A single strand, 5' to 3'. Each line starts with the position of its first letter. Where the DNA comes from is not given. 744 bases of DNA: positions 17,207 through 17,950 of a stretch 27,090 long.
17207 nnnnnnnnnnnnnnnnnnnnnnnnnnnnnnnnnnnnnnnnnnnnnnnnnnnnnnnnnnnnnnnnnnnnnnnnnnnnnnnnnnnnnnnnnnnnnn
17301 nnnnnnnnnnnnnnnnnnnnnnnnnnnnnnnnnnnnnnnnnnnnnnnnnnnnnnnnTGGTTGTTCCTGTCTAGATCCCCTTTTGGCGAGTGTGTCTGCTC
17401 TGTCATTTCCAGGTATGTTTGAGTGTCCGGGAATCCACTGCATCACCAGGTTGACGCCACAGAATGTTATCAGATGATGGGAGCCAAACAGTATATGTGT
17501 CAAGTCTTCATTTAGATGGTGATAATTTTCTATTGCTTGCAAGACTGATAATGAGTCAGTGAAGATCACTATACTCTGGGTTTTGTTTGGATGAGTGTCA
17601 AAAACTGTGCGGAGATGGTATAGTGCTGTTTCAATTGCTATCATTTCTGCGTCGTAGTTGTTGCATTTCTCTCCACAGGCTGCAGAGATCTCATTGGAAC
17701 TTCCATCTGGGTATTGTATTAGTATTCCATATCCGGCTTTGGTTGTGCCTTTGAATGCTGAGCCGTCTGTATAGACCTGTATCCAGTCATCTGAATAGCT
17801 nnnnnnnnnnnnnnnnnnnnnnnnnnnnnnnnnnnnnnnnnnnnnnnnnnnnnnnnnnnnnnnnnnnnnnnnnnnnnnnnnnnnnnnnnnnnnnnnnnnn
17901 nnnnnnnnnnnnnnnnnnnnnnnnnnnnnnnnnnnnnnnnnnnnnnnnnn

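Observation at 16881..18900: I-like LINE (RT, RNase H, CCHC) with a (CAA)n tail inserted sense-oriented in an MVP intron, with an unusual internal collapse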

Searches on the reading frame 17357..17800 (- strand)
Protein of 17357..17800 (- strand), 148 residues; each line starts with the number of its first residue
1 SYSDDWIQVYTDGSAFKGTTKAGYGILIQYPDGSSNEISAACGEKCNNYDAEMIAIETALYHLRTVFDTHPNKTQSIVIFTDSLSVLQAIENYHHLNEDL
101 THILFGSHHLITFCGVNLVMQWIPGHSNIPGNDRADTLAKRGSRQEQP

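Call 73: search_solved_structures(query=window:17357-17800:-, max_evalue=0.01, show_alignments=2)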
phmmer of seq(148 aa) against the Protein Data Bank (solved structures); distinct sequences matched with E-value up to 0.01: 44.
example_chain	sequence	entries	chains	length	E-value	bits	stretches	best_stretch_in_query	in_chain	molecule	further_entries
1jxb_A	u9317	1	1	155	7.2e-07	32.1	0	7-88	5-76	Ribonuclease HI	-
1f21_A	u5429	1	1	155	7.4e-07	32.1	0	7-82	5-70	RIBONUCLEASE HI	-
1g15_A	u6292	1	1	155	7.5e-07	32.1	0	7-82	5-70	RIBONUCLEASE HI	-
3aa2_A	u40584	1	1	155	6e-06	29.1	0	7-83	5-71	Ribonuclease HI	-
1gob_A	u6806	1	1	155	6e-06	29.1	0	7-90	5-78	RIBONUCLEASE H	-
1wse_A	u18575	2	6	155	7.3e-06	28.9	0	7-69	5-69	Ribonuclease HI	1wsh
3aa4_A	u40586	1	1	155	7.4e-06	28.9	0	7-82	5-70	Ribonuclease HI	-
2qk9_A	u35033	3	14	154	8e-06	28.7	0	115-147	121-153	Ribonuclease H1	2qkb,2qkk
3aa3_A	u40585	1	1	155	9.8e-06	28.5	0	7-82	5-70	Ribonuclease HI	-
1jl1_A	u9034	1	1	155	1e-05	28.4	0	7-82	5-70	RIBONUCLEASE HI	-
2z1j_A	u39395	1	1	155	1.1e-05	28.3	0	7-69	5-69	Ribonuclease HI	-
1rbu_A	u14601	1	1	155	1.1e-05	28.3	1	7-142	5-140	RIBONUCLEASE H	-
1rdc_A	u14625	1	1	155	1.2e-05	28.2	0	7-71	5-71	RIBONUCLEASE H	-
1rbt_A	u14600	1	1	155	1.2e-05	28.2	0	7-69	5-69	RIBONUCLEASE H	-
1rch_A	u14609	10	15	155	1.2e-05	28.2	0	7-69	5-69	RIBONUCLEASE HI | RIBONUCLEASE H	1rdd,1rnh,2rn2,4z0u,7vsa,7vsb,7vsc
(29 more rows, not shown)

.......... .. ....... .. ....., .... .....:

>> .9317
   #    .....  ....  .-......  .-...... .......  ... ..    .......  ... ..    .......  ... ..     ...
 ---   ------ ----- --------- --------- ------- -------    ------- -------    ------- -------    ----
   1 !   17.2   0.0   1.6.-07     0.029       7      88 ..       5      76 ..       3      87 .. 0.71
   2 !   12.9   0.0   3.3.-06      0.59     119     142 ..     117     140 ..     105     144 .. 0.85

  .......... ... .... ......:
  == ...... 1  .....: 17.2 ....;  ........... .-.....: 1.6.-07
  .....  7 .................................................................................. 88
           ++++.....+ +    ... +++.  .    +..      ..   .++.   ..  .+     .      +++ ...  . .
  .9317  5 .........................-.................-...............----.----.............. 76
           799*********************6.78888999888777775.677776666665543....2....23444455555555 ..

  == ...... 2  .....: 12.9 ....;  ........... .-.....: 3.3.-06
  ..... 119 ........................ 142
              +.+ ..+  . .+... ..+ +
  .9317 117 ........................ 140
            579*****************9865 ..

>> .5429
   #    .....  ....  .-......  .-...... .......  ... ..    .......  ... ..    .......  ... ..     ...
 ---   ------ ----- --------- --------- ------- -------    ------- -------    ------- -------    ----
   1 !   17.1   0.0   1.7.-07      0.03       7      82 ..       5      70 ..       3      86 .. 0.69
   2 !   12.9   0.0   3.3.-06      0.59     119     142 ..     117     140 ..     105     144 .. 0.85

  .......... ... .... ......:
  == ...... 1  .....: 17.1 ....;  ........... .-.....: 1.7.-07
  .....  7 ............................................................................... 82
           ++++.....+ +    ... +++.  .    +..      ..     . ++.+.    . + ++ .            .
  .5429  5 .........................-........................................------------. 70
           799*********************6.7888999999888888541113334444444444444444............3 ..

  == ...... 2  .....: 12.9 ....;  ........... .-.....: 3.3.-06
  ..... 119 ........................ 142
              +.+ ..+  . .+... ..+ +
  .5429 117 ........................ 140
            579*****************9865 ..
